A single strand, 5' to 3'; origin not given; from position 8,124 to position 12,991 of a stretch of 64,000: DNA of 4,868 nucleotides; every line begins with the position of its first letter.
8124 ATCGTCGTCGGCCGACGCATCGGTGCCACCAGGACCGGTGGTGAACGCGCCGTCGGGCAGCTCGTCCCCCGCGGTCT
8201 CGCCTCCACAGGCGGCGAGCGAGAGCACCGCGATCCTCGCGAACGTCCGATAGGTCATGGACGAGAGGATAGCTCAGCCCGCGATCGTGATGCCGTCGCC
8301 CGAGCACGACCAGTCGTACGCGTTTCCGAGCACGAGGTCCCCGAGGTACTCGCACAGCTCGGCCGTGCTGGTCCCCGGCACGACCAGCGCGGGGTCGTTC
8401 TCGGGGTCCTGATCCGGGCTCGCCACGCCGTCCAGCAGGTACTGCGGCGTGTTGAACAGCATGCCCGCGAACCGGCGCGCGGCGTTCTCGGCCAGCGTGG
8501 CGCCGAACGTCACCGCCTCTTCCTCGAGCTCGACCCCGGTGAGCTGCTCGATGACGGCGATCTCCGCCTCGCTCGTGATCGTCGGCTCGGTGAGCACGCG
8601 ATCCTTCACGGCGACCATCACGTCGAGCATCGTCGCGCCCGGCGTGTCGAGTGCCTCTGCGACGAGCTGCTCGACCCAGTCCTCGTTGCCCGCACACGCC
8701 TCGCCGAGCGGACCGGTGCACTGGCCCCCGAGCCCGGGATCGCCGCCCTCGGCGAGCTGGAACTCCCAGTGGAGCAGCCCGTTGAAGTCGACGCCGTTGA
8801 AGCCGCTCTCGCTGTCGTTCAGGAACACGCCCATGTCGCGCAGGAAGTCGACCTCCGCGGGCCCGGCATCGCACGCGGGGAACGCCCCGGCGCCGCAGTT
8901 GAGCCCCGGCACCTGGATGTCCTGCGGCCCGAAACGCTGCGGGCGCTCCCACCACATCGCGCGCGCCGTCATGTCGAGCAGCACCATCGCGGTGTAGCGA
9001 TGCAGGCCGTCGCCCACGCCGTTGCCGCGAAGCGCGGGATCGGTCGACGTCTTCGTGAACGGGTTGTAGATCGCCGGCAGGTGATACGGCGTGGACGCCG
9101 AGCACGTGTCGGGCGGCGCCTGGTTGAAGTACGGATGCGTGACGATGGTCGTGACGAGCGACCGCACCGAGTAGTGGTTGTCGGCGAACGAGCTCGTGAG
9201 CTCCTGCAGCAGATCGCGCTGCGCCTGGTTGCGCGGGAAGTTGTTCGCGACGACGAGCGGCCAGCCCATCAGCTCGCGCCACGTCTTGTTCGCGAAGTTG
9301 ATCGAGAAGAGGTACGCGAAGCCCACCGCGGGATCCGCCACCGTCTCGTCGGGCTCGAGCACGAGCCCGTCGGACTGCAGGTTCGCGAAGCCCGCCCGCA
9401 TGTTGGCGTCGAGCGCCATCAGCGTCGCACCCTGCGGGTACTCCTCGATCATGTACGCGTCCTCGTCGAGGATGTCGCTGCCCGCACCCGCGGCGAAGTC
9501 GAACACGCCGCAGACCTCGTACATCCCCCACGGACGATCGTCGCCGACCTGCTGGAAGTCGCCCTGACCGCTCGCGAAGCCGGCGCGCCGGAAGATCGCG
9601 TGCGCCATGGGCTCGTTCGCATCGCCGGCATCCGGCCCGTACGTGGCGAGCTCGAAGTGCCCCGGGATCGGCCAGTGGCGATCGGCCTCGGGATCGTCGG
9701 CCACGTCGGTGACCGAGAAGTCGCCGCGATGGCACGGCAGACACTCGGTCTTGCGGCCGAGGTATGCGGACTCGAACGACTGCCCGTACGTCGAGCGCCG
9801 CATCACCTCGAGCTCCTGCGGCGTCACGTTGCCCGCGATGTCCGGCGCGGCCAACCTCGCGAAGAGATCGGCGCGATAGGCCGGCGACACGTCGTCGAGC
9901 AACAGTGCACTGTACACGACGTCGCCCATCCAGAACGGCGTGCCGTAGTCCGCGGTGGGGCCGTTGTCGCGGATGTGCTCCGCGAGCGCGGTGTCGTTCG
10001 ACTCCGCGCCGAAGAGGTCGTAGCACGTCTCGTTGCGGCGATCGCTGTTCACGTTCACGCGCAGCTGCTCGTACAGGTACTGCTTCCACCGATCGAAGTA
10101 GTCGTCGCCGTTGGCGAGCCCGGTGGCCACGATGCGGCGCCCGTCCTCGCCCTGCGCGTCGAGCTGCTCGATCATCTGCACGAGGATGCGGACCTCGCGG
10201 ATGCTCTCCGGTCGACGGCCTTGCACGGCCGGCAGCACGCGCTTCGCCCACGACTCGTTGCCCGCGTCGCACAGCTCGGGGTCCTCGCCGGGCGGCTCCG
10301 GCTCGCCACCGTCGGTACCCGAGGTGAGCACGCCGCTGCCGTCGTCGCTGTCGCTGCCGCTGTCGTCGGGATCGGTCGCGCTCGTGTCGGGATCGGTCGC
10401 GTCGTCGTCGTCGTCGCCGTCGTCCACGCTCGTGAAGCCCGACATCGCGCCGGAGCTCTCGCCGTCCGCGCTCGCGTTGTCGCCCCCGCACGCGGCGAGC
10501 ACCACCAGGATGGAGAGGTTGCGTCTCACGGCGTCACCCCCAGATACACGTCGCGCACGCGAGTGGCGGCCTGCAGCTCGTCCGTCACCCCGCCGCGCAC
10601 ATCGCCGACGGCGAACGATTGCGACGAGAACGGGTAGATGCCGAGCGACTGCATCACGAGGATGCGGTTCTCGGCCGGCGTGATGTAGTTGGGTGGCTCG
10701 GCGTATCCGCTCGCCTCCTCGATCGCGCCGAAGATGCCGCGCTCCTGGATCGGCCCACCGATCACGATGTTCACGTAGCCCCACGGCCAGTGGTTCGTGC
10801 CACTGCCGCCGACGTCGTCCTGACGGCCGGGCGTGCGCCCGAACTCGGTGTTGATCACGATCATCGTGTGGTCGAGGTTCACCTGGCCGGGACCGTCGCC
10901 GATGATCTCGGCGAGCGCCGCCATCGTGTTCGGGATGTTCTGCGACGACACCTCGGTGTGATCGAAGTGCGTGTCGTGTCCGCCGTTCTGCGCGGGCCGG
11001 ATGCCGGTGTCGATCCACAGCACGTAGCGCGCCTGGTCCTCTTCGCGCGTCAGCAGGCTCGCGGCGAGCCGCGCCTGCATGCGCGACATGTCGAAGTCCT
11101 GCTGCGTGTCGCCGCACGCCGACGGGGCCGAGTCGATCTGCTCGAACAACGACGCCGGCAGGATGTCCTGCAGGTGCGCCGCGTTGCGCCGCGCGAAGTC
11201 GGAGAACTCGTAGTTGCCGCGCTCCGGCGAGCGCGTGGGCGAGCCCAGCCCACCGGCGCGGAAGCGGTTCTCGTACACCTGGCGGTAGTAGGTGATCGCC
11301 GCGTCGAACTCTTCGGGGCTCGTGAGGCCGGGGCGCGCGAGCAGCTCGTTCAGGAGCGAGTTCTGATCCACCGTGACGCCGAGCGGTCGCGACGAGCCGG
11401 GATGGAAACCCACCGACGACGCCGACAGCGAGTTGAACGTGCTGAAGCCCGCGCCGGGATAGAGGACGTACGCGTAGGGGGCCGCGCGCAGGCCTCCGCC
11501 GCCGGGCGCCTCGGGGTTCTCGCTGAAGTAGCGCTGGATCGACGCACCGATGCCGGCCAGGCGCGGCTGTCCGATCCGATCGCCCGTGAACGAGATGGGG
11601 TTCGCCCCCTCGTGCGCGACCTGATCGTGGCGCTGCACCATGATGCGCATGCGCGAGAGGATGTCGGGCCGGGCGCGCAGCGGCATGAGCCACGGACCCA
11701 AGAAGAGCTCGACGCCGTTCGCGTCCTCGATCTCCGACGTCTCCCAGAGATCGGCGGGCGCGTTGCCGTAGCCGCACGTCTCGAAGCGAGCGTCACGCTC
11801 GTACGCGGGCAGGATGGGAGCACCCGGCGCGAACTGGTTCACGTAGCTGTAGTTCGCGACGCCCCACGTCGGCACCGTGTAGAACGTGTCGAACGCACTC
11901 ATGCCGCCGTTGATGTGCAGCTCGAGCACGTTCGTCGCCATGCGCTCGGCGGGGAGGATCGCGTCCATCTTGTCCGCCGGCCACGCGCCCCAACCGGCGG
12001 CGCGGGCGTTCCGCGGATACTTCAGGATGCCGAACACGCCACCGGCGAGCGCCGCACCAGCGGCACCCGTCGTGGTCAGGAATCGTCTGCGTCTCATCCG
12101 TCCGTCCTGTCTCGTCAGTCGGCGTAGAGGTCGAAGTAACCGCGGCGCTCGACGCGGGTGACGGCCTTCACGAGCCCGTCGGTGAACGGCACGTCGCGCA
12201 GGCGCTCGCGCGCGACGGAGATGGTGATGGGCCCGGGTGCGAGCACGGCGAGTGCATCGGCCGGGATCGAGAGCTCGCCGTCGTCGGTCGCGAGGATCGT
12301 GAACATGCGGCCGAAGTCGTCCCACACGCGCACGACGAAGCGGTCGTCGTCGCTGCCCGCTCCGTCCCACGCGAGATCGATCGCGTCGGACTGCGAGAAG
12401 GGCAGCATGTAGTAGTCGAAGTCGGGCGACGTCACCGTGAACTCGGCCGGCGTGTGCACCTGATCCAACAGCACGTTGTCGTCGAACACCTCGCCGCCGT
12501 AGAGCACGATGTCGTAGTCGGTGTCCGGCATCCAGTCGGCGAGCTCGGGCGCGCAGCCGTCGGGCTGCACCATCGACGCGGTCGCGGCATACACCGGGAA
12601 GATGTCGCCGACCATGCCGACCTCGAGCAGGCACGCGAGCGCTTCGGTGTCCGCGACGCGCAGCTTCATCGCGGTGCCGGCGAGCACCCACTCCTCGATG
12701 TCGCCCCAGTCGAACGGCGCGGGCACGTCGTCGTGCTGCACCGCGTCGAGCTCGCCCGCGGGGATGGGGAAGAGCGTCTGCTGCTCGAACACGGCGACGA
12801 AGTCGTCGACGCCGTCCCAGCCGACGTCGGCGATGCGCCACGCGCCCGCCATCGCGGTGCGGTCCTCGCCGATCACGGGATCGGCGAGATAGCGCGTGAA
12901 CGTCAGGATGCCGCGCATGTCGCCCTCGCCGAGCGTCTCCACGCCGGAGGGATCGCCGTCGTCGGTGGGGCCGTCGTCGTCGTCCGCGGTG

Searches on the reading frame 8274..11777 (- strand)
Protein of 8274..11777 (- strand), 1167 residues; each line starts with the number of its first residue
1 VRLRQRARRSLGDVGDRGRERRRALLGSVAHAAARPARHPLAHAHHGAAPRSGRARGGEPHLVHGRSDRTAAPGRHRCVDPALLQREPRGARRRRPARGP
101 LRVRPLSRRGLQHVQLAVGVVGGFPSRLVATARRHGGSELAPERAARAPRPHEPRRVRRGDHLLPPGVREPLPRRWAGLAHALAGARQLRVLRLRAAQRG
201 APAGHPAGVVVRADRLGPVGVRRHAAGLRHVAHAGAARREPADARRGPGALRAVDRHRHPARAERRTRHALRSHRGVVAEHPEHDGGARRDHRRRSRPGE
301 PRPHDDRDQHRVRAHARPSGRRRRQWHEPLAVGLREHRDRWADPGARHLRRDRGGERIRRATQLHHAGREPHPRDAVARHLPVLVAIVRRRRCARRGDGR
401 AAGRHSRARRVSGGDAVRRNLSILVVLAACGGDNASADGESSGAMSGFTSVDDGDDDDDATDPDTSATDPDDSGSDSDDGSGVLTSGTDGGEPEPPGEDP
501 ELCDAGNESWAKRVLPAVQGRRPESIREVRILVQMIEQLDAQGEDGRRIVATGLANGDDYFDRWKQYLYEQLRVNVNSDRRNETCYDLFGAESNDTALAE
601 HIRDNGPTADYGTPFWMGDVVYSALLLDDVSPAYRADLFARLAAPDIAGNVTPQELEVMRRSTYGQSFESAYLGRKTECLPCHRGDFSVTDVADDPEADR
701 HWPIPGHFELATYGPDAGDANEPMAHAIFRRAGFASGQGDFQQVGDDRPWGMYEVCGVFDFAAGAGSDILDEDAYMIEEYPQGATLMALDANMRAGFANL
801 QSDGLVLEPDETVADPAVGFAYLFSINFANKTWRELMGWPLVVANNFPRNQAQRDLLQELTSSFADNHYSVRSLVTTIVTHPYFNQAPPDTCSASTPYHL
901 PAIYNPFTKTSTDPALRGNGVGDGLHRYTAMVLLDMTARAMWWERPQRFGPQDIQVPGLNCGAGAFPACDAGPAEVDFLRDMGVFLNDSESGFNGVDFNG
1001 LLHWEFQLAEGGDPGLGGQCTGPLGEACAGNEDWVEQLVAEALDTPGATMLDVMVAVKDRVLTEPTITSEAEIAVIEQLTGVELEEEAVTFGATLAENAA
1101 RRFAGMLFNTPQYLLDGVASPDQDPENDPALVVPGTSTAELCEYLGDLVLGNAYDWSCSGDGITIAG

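Call 7: search_protein_families(library=pfam, proteins=[window:8274-11777:-], max_evalue=0.001)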
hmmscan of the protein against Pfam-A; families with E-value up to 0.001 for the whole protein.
window:8274-11777:- (1167 aa): 1 family
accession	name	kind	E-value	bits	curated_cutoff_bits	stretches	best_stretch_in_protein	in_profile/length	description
PF07587.16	PSD1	-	0.00013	22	28.5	1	827-886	20-83/244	Protein of unknown function (DUF1553)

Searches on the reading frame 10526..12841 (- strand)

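Call 7: search_protein_families(library=pfam, proteins=[window:10526-12841:-], max_evalue=0.001)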
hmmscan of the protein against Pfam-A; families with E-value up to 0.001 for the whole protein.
window:10526-12841:- (771 aa): 1 family
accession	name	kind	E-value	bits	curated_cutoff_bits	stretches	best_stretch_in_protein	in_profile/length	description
PF07394.17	DUF1501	-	1.4e-15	57.8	27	1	303-713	2-342/390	Protein of unknown function (DUF1501)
